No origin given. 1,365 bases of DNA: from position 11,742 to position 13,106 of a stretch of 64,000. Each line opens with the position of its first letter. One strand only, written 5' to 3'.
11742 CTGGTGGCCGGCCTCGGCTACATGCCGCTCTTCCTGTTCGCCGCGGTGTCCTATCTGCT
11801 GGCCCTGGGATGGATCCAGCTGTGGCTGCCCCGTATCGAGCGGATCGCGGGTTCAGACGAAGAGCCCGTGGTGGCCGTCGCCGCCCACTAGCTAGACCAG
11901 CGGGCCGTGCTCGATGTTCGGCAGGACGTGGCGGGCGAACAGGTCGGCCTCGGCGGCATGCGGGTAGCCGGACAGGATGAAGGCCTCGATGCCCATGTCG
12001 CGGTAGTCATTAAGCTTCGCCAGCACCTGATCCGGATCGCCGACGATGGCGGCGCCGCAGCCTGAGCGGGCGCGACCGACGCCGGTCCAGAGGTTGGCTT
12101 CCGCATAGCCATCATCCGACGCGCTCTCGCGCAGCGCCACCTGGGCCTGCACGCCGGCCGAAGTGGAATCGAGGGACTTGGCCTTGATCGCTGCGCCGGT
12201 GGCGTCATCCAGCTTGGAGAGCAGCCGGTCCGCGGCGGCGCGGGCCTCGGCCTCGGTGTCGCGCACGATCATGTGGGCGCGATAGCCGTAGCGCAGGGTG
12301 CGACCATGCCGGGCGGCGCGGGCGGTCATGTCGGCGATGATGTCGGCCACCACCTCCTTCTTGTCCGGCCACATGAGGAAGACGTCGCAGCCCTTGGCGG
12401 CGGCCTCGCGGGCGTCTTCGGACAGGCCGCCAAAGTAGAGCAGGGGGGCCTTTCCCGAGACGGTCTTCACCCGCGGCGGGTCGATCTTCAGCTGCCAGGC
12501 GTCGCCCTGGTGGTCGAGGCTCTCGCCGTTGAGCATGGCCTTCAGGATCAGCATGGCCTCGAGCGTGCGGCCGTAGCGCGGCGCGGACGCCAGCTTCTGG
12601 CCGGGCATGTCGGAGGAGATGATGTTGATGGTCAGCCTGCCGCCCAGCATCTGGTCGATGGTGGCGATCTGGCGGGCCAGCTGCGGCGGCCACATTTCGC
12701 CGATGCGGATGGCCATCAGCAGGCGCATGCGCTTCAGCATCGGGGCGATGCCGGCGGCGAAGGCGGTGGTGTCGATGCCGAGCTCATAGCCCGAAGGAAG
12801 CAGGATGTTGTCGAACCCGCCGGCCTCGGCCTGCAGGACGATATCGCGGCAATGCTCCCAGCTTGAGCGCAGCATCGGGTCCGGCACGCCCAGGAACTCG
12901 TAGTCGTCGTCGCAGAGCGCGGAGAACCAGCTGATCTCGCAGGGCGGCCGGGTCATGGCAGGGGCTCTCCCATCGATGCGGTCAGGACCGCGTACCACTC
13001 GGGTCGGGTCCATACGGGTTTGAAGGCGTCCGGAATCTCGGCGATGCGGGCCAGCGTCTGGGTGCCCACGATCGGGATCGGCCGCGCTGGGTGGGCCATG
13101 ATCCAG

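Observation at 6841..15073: SsuD-like monooxygenase translationally coupled to an aldo/keto reductase inside a LacI-regulated sugar-uptake locus: candidate new oxidative desulfonation route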

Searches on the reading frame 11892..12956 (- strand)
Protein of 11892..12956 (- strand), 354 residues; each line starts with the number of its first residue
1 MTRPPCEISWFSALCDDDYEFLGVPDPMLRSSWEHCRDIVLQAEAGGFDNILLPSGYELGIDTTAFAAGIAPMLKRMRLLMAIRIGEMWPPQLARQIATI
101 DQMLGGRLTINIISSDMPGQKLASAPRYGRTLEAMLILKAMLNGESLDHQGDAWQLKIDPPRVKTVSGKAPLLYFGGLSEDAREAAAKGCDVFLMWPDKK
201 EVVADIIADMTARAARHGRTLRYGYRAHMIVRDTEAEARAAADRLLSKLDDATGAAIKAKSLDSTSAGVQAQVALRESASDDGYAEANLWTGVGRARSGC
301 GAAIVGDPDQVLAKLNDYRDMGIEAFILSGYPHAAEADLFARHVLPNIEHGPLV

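Call 3: search_protein_families(library=pfam, proteins=[window:11892-12956:-])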
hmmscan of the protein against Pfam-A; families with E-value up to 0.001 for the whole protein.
window:11892-12956:- (354 aa): 1 family
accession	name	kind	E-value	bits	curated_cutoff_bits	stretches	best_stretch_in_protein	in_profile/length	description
PF00296.26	Bac_luciferase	-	4.1e-45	154.9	27.9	1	32-324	21-313/314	Luciferase-like monooxygenase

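Call 4: search_protein_families(library=ncbifam, proteins=[window:11892-12956:-])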
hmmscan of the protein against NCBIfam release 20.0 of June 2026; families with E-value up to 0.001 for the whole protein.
window:11892-12956:- (354 aa): 14 families
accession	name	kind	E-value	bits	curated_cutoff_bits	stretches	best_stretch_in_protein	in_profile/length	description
TIGR03565.1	alk_sulf_monoox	equivalog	2.9e-72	243.6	518.2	1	8-348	2-346/346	FMNH2-dependent alkanesulfonate monooxygenase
NF001939.1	PRK00719.1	subfamily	4.8e-71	239.5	510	1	9-349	3-347/373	alkanesulfonate monooxygenase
TIGR04021.1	LLM_DMSO2_sfnG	equivalog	6.1e-34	117.9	382.95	1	43-349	37-346/350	dimethylsulfone monooxygenase SfnG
TIGR03860.1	FMN_nitrolo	subfamily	1.2e-15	57.3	279.7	2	146-348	185-404/422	NtaA/DmoA family FMN-dependent monooxygenase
TIGR03564.1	F420_MSMEG_4879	subfamily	5e-11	42.7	234.25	1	41-251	6-220/265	TIGR03564 family F420-dependent LLM class oxidoreductase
TIGR03619.1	F420_Rv2161c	subfamily_domain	8.8e-11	41.8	166.9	1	86-241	70-228/247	TIGR03619 family F420-dependent LLM class oxidoreductase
TIGR03841.1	F420_Rv3093c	subfamily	9.5e-10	38.3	213.65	1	36-328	12-294/298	LLM class F420-dependent oxidoreductase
TIGR03612.1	RutA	equivalog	5.4e-08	32.7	498.3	1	57-294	61-306/355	pyrimidine utilization protein A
NF002619.0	PRK02271.1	equivalog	5.6e-07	29.2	276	1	38-328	18-305/329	5,10-methylenetetrahydromethanopterin reductase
TIGR03885.1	flavin_revert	hypoth_equivalog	2.2e-06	27.1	398.7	1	88-242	74-228/315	TIGR03885 family FMN-dependent LLM class oxidoreductase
TIGR03555.1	F420_mer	equivalog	5.1e-05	22.8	348.7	1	92-332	70-307/325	5,10-methylenetetrahydromethanopterin reductase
TIGR03560.1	F420_Rv1855c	subfamily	0.00033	20.5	231.4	0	68-220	57-218/227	TIGR03560 family F420-dependent LLM class oxidoreductase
TIGR03557.1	F420_G6P_family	subfamily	0.00035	19.8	210.4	0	90-209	78-201/316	TIGR03557 family F420-dependent LLM class oxidoreductase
TIGR03621.1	F420_MSMEG_2516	subfamily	0.00057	19.1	213.15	0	34-112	14-92/295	TIGR03621 family F420-dependent LLM class oxidoreductase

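Call 5: search_solved_structures(query=window:11892-12956:-, show_alignments=2)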
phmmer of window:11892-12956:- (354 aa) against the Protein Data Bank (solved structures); distinct sequences matched with E-value up to 0.001: 14.
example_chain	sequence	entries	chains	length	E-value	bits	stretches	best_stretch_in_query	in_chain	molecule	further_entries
7olf_A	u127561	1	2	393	2.3e-118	398.8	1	6-349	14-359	Methanesulfonate sulfonatase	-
7oh2_A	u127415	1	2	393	1.3e-115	389.8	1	6-349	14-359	Alkanesulfonate monooxygenase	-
7jv3_A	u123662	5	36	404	3.2e-64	220.8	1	7-348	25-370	Alkanesulfonate monooxygenase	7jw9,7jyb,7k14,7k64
1nqk_A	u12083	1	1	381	2.5e-56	194.8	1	10-343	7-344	Alkanesulfonate monooxygenase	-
1m41_A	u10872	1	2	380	2.6e-56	194.8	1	10-343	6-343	FMNH2-dependent alkanesulfonate monooxygenase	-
8t0u_A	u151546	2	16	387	3.8e-23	85.7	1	34-348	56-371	FMNH(2)-dependent dimethylsulfone monooxygenase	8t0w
3rao_A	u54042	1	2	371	4.8e-19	72.2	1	61-349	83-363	Putative Luciferase-like Monooxygenase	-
8vw6_A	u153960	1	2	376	1.9e-16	63.7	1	26-348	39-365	Alkanesulfonate monooxygenase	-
7e36_B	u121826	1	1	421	1.2e-06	31.5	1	90-253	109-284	FMN-dependent oxidoreductase (Nitrilotriacetate monooxygenase family)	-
6lr1_A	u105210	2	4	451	3.8e-06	29.8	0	147-350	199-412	Hexachlorobenzene oxidative dehalogenase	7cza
1yw1_A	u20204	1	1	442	5.6e-05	26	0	146-240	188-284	PROTEIN YTNJ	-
6ask_A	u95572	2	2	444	5.7e-05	25.9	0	146-240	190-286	Putative monooxygenase MoxC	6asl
1tvl_A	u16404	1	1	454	6.1e-05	25.8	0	146-240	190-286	protein YTNJ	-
3b9n_A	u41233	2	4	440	0.00079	22.2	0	149-220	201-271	Alkane monooxygenase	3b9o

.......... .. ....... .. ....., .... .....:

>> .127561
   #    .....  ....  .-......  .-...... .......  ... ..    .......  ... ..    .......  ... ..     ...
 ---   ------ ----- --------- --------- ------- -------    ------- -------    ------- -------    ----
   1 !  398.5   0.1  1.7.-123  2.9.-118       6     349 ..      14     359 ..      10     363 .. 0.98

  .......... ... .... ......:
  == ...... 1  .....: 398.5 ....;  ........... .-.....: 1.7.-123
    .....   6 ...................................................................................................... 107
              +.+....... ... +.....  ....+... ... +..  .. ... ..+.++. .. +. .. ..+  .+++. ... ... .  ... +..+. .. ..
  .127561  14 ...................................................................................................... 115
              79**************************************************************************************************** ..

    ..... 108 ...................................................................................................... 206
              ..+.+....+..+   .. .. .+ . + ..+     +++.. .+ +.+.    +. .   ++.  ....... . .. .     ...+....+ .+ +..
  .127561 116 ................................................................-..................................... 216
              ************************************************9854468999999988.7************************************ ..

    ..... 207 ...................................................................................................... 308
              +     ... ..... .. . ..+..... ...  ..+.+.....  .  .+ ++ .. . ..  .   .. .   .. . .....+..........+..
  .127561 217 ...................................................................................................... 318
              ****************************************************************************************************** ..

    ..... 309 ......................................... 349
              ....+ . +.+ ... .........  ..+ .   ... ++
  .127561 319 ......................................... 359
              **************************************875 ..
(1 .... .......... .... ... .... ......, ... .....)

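Call 24: find_homologous_proteins(query=window:11892-12956:-, max_evalue=1e-30)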
Query window:11892-12956:- (354 aa): 8000 proteins with E <= 1e-30 among 8000 candidates; the best 120 are listed.
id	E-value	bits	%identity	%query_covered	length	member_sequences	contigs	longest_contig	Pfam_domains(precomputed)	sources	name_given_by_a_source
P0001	8.9e-231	783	98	100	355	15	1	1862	PF00296.27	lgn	-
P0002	8.6e-226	767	96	100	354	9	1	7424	PF00296.27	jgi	jgi:alkanesulfonate monooxygenase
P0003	3.2e-218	742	92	100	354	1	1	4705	PF00296.27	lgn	-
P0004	1.0e-217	740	91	100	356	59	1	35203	PF00296.27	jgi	jgi:alkanesulfonate monooxygenase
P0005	1.9e-217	740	91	100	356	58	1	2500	PF00296.27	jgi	-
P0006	1.9e-217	740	91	100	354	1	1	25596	PF00296.27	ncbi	-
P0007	8.0e-216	734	90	100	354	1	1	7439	PF00296.27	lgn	-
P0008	1.1e-215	734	90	100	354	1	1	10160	PF00296.27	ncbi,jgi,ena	jgi:alkanesulfonate monooxygenase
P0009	1.2e-215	734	89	100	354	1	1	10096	PF00296.27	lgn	-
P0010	2.3e-215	733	90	100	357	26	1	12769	PF00296.27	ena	-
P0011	3.1e-215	732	90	100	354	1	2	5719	PF00296.27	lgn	-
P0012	4.8e-215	732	90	100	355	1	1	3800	PF00296.27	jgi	jgi:alkanesulfonate monooxygenase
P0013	9.3e-215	731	90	100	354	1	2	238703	PF00296.27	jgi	jgi:alkanesulfonate monooxygenase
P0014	1.1e-214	731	90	100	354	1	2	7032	PF00296.27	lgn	-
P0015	1.4e-214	730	89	99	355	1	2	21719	PF00296.27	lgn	-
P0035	1.9e-213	726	89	100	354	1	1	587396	PF00296.27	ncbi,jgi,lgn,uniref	ncbi:LLM class flavin-dependent oxidoreductase [Phenylobacterium sp.]|jgi:alkanesulfonate monooxygen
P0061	1.1e-212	724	89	99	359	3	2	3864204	PF00296.27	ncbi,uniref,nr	ncbi:LLM class flavin-dependent oxidoreductase [Caulobacter henricii]|uniref:Alkanesulfonate monooxy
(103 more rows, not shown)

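Call 25: find_encoding_contigs(protein=P0061, flank=10000, max_places=2)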
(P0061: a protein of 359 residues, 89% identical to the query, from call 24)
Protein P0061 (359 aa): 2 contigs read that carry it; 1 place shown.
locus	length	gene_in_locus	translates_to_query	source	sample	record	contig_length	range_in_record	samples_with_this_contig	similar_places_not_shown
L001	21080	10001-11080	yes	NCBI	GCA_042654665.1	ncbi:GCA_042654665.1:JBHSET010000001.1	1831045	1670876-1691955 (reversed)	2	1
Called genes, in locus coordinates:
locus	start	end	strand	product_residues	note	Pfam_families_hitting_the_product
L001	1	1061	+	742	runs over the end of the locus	-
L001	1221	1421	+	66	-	-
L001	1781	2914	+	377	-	PF00890:FAD_binding_2 (weak), PF01266:DAO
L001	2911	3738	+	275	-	PF00702:Hydrolase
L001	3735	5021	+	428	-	PF18943:DUF5690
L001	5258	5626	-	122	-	-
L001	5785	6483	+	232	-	PF00392:GntR (weak), PF07729:FCD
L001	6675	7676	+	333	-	PF00356:LacI, PF00532:Peripla_BP_1, PF13407:Peripla_BP_4, PF13377:Peripla_BP_3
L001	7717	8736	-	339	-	PF03601:Cons_hypoth698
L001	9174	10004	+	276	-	PF00248:Aldo_ket_red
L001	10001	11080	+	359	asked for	PF00296:Bac_luciferase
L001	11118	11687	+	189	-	PF03358:FMN_red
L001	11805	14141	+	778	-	PF07715:Plug, PF00593:TonB_dep_Rec_b-barrel, PF14905:OMP_b-brl_3 (weak)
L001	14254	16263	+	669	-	PF01055:Glyco_hydro_31_2nd, PF21365:Glyco_hydro_31_3rd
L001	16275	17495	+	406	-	PF01306:LacY_symp, PF07690:MFS_1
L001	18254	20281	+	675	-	PF05649:Peptidase_M13_N, PF01431:Peptidase_M13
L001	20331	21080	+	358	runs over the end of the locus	PF06580:His_kinase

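Call 26: find_encoding_contigs(protein=P0035, flank=10000, max_places=2)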
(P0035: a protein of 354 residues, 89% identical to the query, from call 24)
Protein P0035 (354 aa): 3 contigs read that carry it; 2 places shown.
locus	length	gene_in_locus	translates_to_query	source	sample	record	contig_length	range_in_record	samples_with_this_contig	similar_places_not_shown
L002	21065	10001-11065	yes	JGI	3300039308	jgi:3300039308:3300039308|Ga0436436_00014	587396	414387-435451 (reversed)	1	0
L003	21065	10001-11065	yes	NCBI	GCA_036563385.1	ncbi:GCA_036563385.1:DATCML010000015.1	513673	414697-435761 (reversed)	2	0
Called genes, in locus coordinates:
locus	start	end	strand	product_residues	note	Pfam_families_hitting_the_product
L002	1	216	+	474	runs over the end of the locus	PF00072:Response_reg, PF00158:Sigma54_activat, PF14532:Sigma54_activ_2, PF07724:AAA_2 (weak), PF07728:AAA_5 (weak), PF25601:AAA_lid_14, PF02954:HTH_8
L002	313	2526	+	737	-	PF19312:NtrY_N, PF00672:HAMP, PF00512:HisKA, PF02518:HATPase_c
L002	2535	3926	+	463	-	PF00072:Response_reg, PF00158:Sigma54_activat, PF01078:Mg_chelatase (faint), PF14532:Sigma54_activ_2, PF07728:AAA_5 (weak), PF25601:AAA_lid_14, PF02954:HTH_8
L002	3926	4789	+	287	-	PF01063:Aminotran_4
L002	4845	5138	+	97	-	PF17209:Hfq, PF21979:Hfq_1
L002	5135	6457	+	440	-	PF13167:GTP-bdg_N, PF16360:GTP-bdg_M, PF01926:MMR_HSR1, PF19275:HflX_C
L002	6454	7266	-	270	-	PF01503:PRA-PH (faint), PF03819:MazG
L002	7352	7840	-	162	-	-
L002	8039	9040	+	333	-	PF00356:LacI, PF00532:Peripla_BP_1, PF13407:Peripla_BP_4, PF13377:Peripla_BP_3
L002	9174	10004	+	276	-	PF00248:Aldo_ket_red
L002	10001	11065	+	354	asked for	PF00296:Bac_luciferase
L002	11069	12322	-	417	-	PF07690:MFS_1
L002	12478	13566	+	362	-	PF01408:GFO_IDH_MocA, PF02894:GFO_IDH_MocA_C, PF22725:GFO_IDH_MocA_C3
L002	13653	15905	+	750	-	PF07715:Plug, PF14905:OMP_b-brl_3 (weak), PF00593:TonB_dep_Rec_b-barrel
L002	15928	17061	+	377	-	PF03601:Cons_hypoth698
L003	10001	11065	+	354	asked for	PF00296:Bac_luciferase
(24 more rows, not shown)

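Call 38: find_related_loci(query=A3, collection=genome_contigs, flank=10000)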
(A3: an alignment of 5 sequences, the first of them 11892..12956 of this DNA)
Query A3 (354 aa) in genome_contigs; peptide patterns used: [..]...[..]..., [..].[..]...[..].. (x = any residue, [..] = any of these).
600 stretches matched a pattern (row limit reached: there are more); 596 encode a relative of the query (tblastn E <= 1e-3); the best 80 are kept; 80 distinct loci.
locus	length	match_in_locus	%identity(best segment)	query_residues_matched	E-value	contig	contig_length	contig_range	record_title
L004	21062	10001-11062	89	1-354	0e+0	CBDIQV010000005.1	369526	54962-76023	MAG: Caulobacteraceae bacterium isolate NI882-mx-bin13 genome assembly, contig: N-N882-C296, whole genome shotgun sequen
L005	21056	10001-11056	90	2-353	0e+0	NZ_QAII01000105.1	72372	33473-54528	Caulobacter sp. HMWF025 NODE_162_length_72274_cov_15.816669, whole genome shotgun sequence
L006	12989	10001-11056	89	3-354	0e+0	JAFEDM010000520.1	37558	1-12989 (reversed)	MAG: Proteobacteria bacterium isolate SZAS-8 LIN-488__520__length-37558, whole genome shotgun sequence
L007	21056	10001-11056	89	2-353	0e+0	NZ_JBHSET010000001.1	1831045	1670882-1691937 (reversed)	Caulobacter henricii strain CCUG 49339 spades_K_17_127_1, whole genome shotgun sequence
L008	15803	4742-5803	90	1-354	0e+0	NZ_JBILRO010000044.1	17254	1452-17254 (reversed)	MAG: Phenylobacterium sp. isolate ME2018-06-14_3300042564_group8_bin336 Rohwer_bin1865_scaffold_237_c2, whole genome sho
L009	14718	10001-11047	88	5-353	0e+0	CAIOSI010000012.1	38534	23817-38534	MAG: uncultured Alphaproteobacteria bacterium isolate Kiruna2_bin-3034 genome assembly, contig: bin-3034:12/53, whole ge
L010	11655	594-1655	86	1-354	0e+0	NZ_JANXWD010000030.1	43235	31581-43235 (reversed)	MAG: Phenylobacterium sp. isolate GL140_1_metabat_324 GL140_1_k141_96041, whole genome shotgun sequence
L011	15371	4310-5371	90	1-354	0e+0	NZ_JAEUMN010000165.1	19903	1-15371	MAG: Phenylobacterium sp. isolate new MAG-148 k141_3773473, whole genome shotgun sequence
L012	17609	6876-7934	87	3-354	0e+0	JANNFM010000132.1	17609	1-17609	MAG: Alphaproteobacteria bacterium isolate OTE_75_metabat_297 OTE_75_k141_198530, whole genome shotgun sequence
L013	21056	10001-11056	86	3-354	0e+0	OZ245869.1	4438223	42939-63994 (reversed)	MAG: Rhodospirillaceae bacterium isolate 854fa619-c004-408a-a656-9f0e241f57ae genome assembly, chromosome: 1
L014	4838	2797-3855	86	1-353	0e+0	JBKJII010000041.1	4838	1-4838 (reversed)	MAG: Caulobacter sp. isolate ant_bin.155 S1Ck117_3553812_flag_1_multi_18.0000_len_4838, whole genome shotgun sequence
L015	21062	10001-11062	87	1-354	0e+0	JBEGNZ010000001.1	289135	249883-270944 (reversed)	MAG: Pseudomonadota bacterium isolate NASQAN2016_178_A_bin.5 scaffold_000001, whole genome shotgun sequence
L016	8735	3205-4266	87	1-354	0e+0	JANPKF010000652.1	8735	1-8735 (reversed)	MAG: Caulobacteraceae bacterium isolate VAR_61_metabat_298 VAR_61_k141_3955504, whole genome shotgun sequence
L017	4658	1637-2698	86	1-354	0e+0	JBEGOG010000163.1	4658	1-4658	MAG: Pseudomonadota bacterium isolate NASQAN2016_178_F_bin.2 scaffold_1778, whole genome shotgun sequence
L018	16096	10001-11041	87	4-350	0e+0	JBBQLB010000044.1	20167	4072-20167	MAG: Sphingomonadales bacterium isolate Co_metawrap_528 Cmw_528_k141_25623234_length_20167_cov_13.0000, whole genome sho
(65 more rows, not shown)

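Call 44: search_solved_structures(query=L001:14254-16263:+)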
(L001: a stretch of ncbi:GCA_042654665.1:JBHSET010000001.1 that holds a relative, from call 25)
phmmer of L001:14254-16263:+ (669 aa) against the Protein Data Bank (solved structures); distinct sequences matched with E-value up to 0.001: 63 (the best 60 are shown).
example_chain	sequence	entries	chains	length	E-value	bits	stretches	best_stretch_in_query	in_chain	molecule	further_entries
5ohy_A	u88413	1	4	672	0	1019.9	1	8-669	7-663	Alpha-glucosidase yihQ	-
5ohs_A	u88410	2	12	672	0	1017.9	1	8-669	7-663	Alpha-glucosidase yihQ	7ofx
8r56_A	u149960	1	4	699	8.3e-254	847.2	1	5-665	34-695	Glycosyl hydrolase, family 31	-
6pnr_A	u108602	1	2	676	1.2e-233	780.6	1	10-667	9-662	Alpha-glucosidase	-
5aed_A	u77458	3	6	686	2.1e-222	743.4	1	9-668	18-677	ALPHA-GLUCOSIDASE YIHQ | Sulfoquinovosidase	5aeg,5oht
5aee_A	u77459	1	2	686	8.5e-222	741.4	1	9-668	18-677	ALPHA-GLUCOSIDASE YIHQ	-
4b9y_A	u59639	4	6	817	1.7e-46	162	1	74-642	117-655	ALPHA-GLUCOSIDASE, PUTATIVE, ADG31B | Oligosaccharide 4-alpha-D-glucosyltransferase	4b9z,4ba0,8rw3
5i23_A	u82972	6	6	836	1.9e-46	161.9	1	74-642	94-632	Oligosaccharide 4-alpha-D-glucosyltransferase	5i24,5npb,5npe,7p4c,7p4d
5npc_A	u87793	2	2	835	7.6e-46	159.9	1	74-642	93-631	Oligosaccharide 4-alpha-D-glucosyltransferase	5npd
5f7c_A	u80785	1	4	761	3.8e-42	147.7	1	139-655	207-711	Alpha-glucosidase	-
1we5_A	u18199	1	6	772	3.3e-40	141.3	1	149-654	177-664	Putative family 31 glucosidase yicI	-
2f2h_A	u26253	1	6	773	3.3e-40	141.3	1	149-654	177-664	Putative family 31 glucosidase yicI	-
1xsi_A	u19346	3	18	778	3.4e-40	141.2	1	149-654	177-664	Putative family 31 glucosidase yicI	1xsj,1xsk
8t7z_A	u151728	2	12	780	5.2e-38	134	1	150-637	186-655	Alpha-glucosidase yicI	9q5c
6jr6_A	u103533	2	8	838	2.4e-34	121.9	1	139-657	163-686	Candidate alpha-glycosidase Glycoside hydrolase family 31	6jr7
2xvg_A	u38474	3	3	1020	2.3e-22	82.3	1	438-656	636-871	ALPHA XYLOSIDASE | ALPHA-XYLOSIDASE, PUTATIVE, XYL31A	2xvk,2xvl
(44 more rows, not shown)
